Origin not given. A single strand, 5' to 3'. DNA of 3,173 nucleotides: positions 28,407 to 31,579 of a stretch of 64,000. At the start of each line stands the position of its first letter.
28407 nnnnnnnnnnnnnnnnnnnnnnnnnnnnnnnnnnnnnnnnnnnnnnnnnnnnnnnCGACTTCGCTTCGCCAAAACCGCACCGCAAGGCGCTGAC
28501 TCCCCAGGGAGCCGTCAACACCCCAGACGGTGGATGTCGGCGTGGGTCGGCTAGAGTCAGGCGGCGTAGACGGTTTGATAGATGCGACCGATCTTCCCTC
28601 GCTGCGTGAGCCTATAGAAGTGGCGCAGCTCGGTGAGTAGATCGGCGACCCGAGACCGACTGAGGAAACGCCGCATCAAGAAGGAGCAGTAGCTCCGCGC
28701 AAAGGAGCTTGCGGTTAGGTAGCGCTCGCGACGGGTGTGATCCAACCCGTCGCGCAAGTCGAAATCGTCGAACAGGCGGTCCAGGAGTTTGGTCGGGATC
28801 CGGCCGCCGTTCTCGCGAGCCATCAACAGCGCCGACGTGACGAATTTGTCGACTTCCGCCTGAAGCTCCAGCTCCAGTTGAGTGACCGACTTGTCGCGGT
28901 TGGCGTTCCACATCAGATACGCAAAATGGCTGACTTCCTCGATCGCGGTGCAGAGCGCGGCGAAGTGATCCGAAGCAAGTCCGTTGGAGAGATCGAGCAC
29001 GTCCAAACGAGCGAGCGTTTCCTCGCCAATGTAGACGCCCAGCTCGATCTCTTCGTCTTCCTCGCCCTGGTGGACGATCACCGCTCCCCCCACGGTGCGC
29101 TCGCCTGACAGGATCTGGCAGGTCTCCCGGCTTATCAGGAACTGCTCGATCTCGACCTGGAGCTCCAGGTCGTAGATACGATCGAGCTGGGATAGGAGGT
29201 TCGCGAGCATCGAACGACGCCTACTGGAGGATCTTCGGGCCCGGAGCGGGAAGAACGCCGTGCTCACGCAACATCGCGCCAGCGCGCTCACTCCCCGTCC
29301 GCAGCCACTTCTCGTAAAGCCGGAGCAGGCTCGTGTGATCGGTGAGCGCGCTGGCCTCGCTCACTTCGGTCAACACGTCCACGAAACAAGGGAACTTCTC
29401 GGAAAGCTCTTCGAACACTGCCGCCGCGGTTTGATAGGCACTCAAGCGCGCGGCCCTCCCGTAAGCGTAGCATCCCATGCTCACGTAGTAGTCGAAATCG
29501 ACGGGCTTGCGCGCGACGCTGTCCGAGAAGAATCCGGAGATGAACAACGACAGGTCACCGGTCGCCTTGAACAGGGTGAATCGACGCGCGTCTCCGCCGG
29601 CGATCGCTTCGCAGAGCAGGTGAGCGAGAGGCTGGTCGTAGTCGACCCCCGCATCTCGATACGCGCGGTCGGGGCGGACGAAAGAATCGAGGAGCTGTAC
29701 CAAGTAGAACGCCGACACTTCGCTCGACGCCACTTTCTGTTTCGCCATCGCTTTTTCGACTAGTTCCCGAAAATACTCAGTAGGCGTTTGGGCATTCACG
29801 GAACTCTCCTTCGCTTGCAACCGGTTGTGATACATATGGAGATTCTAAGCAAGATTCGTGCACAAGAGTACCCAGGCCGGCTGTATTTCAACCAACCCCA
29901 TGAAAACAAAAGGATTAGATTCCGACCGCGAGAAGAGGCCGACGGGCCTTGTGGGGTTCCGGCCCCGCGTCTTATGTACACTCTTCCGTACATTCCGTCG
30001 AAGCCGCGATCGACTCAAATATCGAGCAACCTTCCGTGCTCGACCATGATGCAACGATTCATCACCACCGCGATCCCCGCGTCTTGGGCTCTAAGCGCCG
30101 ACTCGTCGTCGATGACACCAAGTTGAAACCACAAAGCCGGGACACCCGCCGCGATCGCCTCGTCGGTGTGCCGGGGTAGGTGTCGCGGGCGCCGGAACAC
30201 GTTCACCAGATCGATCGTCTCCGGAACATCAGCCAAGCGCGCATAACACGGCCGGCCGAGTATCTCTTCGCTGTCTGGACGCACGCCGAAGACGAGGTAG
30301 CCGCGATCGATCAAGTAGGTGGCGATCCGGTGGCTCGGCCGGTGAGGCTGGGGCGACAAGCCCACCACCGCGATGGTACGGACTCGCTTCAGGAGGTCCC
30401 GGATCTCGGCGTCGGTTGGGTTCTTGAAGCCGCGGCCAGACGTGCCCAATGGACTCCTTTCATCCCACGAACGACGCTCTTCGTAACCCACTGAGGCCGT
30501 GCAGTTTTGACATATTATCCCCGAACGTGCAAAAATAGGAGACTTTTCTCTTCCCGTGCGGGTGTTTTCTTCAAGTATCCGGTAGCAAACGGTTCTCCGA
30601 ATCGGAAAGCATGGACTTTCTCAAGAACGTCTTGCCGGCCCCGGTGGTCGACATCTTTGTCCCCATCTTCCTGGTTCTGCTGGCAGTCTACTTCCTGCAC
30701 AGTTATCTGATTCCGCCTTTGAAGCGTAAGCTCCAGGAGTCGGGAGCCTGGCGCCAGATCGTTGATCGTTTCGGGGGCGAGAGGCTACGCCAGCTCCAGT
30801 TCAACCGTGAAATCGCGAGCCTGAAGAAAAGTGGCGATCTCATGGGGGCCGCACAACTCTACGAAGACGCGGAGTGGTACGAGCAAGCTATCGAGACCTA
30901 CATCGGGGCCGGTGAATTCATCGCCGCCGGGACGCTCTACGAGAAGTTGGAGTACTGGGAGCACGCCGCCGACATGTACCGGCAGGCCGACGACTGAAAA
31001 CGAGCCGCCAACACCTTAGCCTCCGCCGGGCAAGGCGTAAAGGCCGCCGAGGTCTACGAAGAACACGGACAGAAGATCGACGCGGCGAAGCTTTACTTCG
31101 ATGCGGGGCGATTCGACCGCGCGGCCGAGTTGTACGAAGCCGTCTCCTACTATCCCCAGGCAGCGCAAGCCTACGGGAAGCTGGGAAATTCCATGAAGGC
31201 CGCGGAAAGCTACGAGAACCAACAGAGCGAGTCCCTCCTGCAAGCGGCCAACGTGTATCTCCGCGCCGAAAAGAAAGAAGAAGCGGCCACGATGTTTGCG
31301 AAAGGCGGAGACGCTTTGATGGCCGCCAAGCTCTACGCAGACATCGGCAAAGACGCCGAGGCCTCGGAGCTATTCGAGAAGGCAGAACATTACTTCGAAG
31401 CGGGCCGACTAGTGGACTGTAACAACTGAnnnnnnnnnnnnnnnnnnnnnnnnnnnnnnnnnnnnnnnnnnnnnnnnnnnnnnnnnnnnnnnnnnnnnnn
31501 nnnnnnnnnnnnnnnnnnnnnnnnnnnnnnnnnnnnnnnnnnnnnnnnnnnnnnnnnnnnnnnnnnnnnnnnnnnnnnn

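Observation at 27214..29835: Divergent MreB-like actin-fold protein with degenerate ATP-binding motifs, next to a two-gene operon of unknown proteins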

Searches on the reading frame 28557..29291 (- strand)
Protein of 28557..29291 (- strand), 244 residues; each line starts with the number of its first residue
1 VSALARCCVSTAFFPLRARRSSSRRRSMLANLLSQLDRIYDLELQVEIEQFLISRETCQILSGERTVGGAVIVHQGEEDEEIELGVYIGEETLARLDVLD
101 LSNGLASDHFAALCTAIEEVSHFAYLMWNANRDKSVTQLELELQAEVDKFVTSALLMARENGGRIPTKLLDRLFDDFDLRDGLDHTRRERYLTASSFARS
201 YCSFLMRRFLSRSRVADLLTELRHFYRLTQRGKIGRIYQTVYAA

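Call 3: search_protein_families(library=pfam, proteins=[window:28557-29291:-], max_evalue=1)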
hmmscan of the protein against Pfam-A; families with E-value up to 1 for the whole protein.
window:28557-29291:- (244 aa): 1 family
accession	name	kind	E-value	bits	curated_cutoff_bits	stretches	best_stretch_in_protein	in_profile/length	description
PF15977.11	HTH_46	-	0.27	11.7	29.3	1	207-237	32-63/68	Winged helix-turn-helix DNA binding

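Call 4: search_protein_families(library=ncbifam, proteins=[window:28557-29291:-], max_evalue=1)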
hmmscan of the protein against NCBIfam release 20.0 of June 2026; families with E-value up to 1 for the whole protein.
window:28557-29291:- (244 aa): 0 families

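Call 7: find_homologous_proteins(query=window:28557-29291:-)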
Query window:28557-29291:- (244 aa): 797 proteins with E <= 0.001 among 2495 candidates; the best 120 are listed.
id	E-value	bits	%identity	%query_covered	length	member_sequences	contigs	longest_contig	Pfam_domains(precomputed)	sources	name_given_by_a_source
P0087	5.9e-135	466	100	89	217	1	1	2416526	-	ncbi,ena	-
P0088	2.3e-126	438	94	89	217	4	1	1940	-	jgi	-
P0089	1.4e-125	435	94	89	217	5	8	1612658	-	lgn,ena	-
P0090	1.8e-123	428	92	89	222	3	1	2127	-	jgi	-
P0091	1.3e-115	403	86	89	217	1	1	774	-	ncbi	-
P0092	2.0e-115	402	87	89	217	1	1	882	-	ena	-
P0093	1.2e-111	390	85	89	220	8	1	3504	-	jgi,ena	-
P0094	1.6e-110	386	82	89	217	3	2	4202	-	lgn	-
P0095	1.2e-109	383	84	89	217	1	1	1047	-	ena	-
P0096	1.4e-106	373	80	89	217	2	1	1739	-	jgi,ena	-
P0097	1.7e-106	373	80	89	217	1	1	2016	-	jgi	-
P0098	4.1e-106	372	80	89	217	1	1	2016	-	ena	-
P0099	1.3e-105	370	80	89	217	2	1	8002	-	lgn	-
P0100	1.7e-105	370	80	89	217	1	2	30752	-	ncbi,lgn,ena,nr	ncbi:MAG TPA: hypothetical protein VJB88_08665 [Vicinamibacteria bacterium]|nr:hypothetical protein 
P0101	1.9e-105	369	80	89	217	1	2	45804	-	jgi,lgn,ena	-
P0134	2.9e-65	238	55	89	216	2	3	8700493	-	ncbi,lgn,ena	-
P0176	3.2e-61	225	55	89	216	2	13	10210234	-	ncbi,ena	-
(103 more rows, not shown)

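Call 15: find_encoding_contigs(protein=P0087, flank=10000, max_places=2)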
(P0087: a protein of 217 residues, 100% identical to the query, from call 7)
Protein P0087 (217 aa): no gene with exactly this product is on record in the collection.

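Call 22: search_solved_structures(query=A2, max_evalue=10)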
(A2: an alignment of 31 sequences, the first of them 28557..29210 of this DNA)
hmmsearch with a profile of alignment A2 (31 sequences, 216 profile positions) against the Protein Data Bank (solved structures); distinct sequences matched with E-value up to 10: 3.
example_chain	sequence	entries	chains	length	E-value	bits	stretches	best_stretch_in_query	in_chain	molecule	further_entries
9erd_A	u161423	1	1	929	0.73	12.8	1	77-111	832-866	Schlafen family member 11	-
7zel_A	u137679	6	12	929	0.73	12.8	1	77-111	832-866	Schlafen family member 11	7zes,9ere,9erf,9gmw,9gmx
7zep_A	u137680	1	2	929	0.73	12.8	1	77-111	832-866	Schlafen family member 11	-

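Call 25: find_encoding_contigs(protein=P0176, flank=8000, max_places=2)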
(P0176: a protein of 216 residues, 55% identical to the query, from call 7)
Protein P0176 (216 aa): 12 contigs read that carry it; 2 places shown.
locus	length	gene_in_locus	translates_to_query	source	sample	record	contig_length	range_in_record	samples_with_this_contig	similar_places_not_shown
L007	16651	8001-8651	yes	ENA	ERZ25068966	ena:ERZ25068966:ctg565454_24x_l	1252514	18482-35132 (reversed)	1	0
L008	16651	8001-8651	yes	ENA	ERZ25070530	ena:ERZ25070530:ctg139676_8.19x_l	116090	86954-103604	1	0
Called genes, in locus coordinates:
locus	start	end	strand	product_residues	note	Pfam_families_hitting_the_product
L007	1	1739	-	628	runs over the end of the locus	-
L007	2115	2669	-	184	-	-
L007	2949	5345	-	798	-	PF24762:TPR_IF140-IFT172 (faint), PF00637:Clathrin (faint), PF13176:TPR_7 (faint), PF14938:SNAP (faint), PF25170:TPR_WDR35 (faint), PF00069:Pkinase, PF07714:PK_Tyr_Ser-Thr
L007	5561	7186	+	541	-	PF05157:MshEN, PF00437:T2SSE, PF25199:nSTAND_NTPase5 (faint)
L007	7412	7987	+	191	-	-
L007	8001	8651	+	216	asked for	-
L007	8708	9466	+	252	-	PF00970:FAD_binding_6, PF00175:NAD_binding_1, PF10418:DHODB_Fe-S_bind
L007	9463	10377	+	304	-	PF01180:DHO_dh, PF01207:Dus (faint), PF00977:His_biosynth (faint), PF03060:NMO (weak)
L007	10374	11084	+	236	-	PF00215:OMPdecase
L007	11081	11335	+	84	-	PF13192:Thioredoxin_3 (weak), PF00462:Glutaredoxin (weak), PF05768:Glrx-like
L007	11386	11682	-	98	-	PF00691:OmpA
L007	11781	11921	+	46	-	-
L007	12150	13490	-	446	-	PF00158:Sigma54_activat, PF14532:Sigma54_activ_2, PF25601:AAA_lid_14, PF18024:HTH_50 (weak), PF02954:HTH_8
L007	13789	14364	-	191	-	PF01174:SNO, PF07685:GATase_3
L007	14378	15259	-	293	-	PF01680:SOR_SNZ, PF05690:ThiG (weak)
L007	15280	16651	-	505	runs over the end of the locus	PF00392:GntR, PF00155:Aminotran_1_2, PF12897:Asp_aminotransf (weak)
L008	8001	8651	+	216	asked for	-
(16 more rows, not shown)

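Call 26: find_encoding_contigs(protein=P0134, flank=8000, max_places=2)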
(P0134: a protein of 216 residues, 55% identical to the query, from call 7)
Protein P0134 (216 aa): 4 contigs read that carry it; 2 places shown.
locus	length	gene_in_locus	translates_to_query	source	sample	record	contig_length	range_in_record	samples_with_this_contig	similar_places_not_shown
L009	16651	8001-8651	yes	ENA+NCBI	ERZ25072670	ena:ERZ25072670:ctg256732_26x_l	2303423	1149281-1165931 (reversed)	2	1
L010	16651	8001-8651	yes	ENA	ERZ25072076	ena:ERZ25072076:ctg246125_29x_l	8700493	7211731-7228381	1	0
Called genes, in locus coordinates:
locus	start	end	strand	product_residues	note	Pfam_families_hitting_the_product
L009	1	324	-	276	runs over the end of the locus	-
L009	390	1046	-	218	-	-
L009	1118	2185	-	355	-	PF00069:Pkinase, PF07714:PK_Tyr_Ser-Thr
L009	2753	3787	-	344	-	PF01548:DEDD_Tnp_IS110, PF02371:Transposase_20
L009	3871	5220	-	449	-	-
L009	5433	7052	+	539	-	PF05157:MshEN, PF00437:T2SSE, PF13191:AAA_16 (faint), PF25199:nSTAND_NTPase5 (faint)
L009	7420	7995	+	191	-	-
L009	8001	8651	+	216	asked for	-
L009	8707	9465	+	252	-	PF00970:FAD_binding_6, PF00175:NAD_binding_1, PF10418:DHODB_Fe-S_bind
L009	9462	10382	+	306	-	PF01180:DHO_dh, PF01207:Dus (faint), PF03060:NMO (weak)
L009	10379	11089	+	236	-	PF00215:OMPdecase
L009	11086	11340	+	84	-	PF13192:Thioredoxin_3 (weak), PF00462:Glutaredoxin, PF05768:Glrx-like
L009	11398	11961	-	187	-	-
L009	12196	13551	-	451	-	PF00158:Sigma54_activat, PF14532:Sigma54_activ_2, PF25601:AAA_lid_14, PF18024:HTH_50 (weak), PF02954:HTH_8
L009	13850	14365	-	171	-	PF01174:SNO, PF07685:GATase_3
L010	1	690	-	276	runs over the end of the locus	-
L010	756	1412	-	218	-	-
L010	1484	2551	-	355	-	PF00069:Pkinase, PF07714:PK_Tyr_Ser-Thr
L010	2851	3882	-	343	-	PF01548:DEDD_Tnp_IS110, PF02371:Transposase_20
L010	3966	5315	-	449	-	-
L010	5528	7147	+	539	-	PF05157:MshEN, PF00437:T2SSE, PF13191:AAA_16 (faint), PF25199:nSTAND_NTPase5 (faint)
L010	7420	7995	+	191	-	-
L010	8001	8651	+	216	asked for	-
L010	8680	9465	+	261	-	PF00970:FAD_binding_6, PF00175:NAD_binding_1, PF10418:DHODB_Fe-S_bind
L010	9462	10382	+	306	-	PF01180:DHO_dh, PF01207:Dus (faint), PF03060:NMO (weak)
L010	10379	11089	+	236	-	PF00215:OMPdecase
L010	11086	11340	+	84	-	PF13192:Thioredoxin_3 (weak), PF00462:Glutaredoxin, PF05768:Glrx-like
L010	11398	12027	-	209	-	-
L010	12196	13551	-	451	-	PF00158:Sigma54_activat, PF14532:Sigma54_activ_2, PF25601:AAA_lid_14, PF18024:HTH_50 (weak), PF02954:HTH_8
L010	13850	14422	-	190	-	PF01174:SNO, PF07685:GATase_3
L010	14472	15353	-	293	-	PF01680:SOR_SNZ, PF05690:ThiG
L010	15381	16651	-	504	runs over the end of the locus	PF00392:GntR, PF00155:Aminotran_1_2, PF12897:Asp_aminotransf (weak)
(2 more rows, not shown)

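Call 35: search_protein_families(library=padloc, proteins=[window:28557-29210:-], max_evalue=1)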
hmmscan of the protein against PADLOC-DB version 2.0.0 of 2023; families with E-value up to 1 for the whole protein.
window:28557-29210:- (217 aa): 1 family
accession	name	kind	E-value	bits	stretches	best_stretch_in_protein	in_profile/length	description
PDLC03464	REase_II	-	0.035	11.1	1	138-209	97-169/318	Type II restriction enzyme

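Call 36: search_protein_families(library=phrogs, proteins=[window:28557-29210:-], max_evalue=1)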
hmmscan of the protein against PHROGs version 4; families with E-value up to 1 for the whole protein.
window:28557-29210:- (217 aa): 1 family
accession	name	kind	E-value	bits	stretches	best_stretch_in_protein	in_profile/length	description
phrog_22082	-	unknown function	0.71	11.5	0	111-129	13-31/40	-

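Call 61: predict_structure(alignment_id=A5)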
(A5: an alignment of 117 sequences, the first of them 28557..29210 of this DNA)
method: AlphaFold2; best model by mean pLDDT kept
length: 217 residues; sequences in the alignment: 117
mean_pLDDT: 86.2   pTM: 0.86
mean pLDDT of the five models: 86.2, 86.1, 84.5, 83.7, 82.3
residues with pLDDT >= 90: 93; 70-90: 102; 50-70: 22; < 50: 0
segments of 3 or more residues with pLDDT < 50: none
pLDDT, mean of each block of 10 residues (from residue 1): 93 94 92 75 78 76 88 70 86 95 90 93 91 81 80 76 88 92 86 96 95 80
secondary structure, 60 per line:
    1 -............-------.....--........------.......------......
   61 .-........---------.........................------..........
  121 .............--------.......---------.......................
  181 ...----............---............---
elements in order: H2-13 H21-24 H28-35 E42-48 E55-61 H63-70 H80-104 H111-133 H142-148 H158-183 H188-199 H203-214

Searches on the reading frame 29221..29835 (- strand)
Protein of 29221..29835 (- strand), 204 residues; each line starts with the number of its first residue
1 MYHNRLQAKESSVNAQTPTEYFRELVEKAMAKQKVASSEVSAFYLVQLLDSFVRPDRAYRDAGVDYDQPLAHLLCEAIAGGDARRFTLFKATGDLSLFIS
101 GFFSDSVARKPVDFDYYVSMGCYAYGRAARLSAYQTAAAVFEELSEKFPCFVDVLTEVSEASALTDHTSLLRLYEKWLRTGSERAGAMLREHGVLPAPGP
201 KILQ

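Call 3: search_protein_families(library=pfam, proteins=[window:29221-29835:-], max_evalue=1)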
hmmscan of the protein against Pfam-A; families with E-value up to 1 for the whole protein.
window:29221-29835:- (204 aa): 1 family
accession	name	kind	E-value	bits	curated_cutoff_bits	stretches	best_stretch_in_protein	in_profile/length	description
PF12312.13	NeA_P2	-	0.15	11.9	25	1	127-200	137-206/258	Nepovirus subgroup A polyprotein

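Call 4: search_protein_families(library=ncbifam, proteins=[window:29221-29835:-], max_evalue=1)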
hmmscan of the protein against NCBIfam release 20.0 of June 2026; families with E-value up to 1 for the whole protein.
window:29221-29835:- (204 aa): 0 families

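Call 8: find_homologous_proteins(query=window:29221-29835:-)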
Query window:29221-29835:- (204 aa): 4269 proteins with E <= 0.001 among 4896 candidates; the best 120 are listed.
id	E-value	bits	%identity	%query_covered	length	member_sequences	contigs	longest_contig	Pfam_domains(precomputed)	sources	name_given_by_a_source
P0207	1.2e-113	396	75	94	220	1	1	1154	-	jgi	-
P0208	1.8e-107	375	90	94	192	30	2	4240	-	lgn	-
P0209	3.0e-107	375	84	100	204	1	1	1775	-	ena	-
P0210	4.2e-107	374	84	100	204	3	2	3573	-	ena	-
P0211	7.9e-107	373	84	100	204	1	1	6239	-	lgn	-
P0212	8.0e-107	373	84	100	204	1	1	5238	-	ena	-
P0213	1.1e-106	373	84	100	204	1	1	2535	-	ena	-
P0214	1.5e-106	372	84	100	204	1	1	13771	-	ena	-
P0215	3.9e-106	371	83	100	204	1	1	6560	-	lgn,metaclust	metaclust:\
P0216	4.4e-106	371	83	100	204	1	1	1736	-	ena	-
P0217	7.5e-106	370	84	99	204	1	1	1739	-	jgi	-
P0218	2.9e-103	362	86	94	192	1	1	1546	-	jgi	-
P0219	2.9e-103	362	86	94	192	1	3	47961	-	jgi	-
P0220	4.7e-103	361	86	94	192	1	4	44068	-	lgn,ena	-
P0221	4.8e-103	361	86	94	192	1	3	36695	-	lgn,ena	-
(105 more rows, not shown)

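Call 23: search_solved_structures(query=A3, max_evalue=10)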
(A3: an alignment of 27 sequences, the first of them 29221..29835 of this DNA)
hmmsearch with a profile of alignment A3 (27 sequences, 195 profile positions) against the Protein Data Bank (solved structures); distinct sequences matched with E-value up to 10: 0.

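Call 35: search_protein_families(library=padloc, proteins=[window:29221-29835:-], max_evalue=1)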
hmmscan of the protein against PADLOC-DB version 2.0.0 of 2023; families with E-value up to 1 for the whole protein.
window:29221-29835:- (204 aa): 0 families

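Call 36: search_protein_families(library=phrogs, proteins=[window:29221-29835:-], max_evalue=1)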
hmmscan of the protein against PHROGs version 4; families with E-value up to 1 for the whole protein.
window:29221-29835:- (204 aa): 1 family
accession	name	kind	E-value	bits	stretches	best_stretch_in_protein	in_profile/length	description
phrog_18618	-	unknown function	0.078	14.1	1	117-164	17-64/74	-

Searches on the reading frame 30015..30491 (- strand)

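Call 3: search_protein_families(library=pfam, proteins=[window:30015-30491:-], max_evalue=1)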
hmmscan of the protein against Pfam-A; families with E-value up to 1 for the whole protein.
window:30015-30491:- (158 aa): 2 families
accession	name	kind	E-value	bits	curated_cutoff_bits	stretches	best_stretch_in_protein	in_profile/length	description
PF13380.12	CoA_binding_2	-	1.9e-41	141.6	22.8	1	38-152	1-115/116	CoA binding domain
PF02629.25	CoA_binding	-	2.9e-05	25.2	22.3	1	39-121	5-92/97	CoA binding domain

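Call 4: search_protein_families(library=ncbifam, proteins=[window:30015-30491:-], max_evalue=1)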
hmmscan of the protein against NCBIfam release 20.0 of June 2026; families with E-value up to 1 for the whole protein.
window:30015-30491:- (158 aa): 4 families
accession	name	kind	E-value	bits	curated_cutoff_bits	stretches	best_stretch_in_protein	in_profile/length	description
TIGR02717.1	AcCoA-syn-alpha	equivalog_domain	1.1e-08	34.2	567.15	1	38-119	8-91/447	acetate--CoA ligase alpha subunit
NF045494.1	AcCoALig_Archglob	equivalog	7.4e-07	27.9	1200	1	29-98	217-287/665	acetate--CoA ligase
NF045492.1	HydPropCoALig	equivalog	2.4e-06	26.2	1300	1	31-117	248-336/700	3-hydroxypropionate--CoA ligase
NF005625.0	PRK07375.2-4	equivalog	0.077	12.7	165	1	9-36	104-131/141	putative monovalent cation/H+ antiporter subunit C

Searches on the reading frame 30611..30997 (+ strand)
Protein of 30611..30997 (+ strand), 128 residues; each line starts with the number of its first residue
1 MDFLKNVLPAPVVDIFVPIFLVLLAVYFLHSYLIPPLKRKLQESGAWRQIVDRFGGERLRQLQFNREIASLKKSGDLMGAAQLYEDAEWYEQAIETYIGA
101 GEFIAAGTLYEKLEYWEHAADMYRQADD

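Call 3: search_protein_families(library=pfam, proteins=[window:30611-30997:+], max_evalue=1)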
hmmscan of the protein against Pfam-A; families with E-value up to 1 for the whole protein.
window:30611-30997:+ (128 aa): 5 families
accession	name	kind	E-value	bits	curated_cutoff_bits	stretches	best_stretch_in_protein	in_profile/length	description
PF13176.12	TPR_7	-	0.0048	17.3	27.9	1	105-125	4-24/36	Tetratricopeptide repeat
PF00637.26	Clathrin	-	0.046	13.9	29.6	1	81-128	77-124/143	Region in Clathrin and VPS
PF25170.1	TPR_WDR35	-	0.1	13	27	0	66-94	9-37/68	WD repeat-containing protein 35, TPR repeats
PF13181.12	TPR_8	-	0.15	12.8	25.7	0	80-97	7-24/34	Tetratricopeptide repeat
PF04212.24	MIT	-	0.98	10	30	0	71-100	1-30/66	MIT (microtubule interacting and transport) domain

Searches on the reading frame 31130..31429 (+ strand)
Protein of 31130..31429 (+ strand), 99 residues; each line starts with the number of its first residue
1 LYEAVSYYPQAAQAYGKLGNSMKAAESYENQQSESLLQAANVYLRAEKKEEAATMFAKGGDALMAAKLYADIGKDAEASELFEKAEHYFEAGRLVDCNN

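Call 3: search_protein_families(library=pfam, proteins=[window:31130-31429:+], max_evalue=1)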
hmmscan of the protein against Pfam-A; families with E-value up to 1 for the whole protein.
window:31130-31429:+ (99 aa): 16 families
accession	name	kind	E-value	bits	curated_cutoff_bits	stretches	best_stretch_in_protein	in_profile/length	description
PF13424.12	TPR_12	-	0.00039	21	30.1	1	30-58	40-70/77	Tetratricopeptide repeat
PF25170.1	TPR_WDR35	-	0.00056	20.2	27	1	65-95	11-40/68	WD repeat-containing protein 35, TPR repeats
PF13181.12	TPR_8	-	0.0019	18.7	25.7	0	64-85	6-27/34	Tetratricopeptide repeat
PF23774.1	TPR_GEMI5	-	0.0024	17.9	33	1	31-80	142-194/209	GEMI5 TPR domain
PF13428.12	TPR_14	-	0.0068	17.4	23.5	0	63-85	5-27/44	Tetratricopeptide repeat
PF13176.12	TPR_7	-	0.0075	16.7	27.9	0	35-57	1-23/36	Tetratricopeptide repeat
PF13174.12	TPR_6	-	0.0088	17.1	26.3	1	34-58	1-25/33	Tetratricopeptide repeat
PF13580.11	SIS_2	-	0.0095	16.4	27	1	25-89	10-74/138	SIS domain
PF07719.23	TPR_2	-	0.011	16.3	27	0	66-85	8-27/34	Tetratricopeptide repeat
PF13374.12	TPR_10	-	0.017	15.5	27.5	0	66-85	9-28/42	Tetratricopeptide repeat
PF00515.34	TPR_1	-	0.046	14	27.8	0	12-29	8-25/34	Tetratricopeptide repeat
PF14938.12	SNAP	-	0.052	13.5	25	1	3-91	53-141/282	Soluble NSF attachment protein, SNAP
PF12895.13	ANAPC3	-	0.079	13.7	27.2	0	8-56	29-79/82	Anaphase-promoting complex, cyclosome, subunit 3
PF13432.12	TPR_16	-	0.14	13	32.7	0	11-29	3-21/65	Tetratricopeptide repeat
PF14559.12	TPR_19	-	0.2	12.5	25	0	22-59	14-51/68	Tetratricopeptide repeat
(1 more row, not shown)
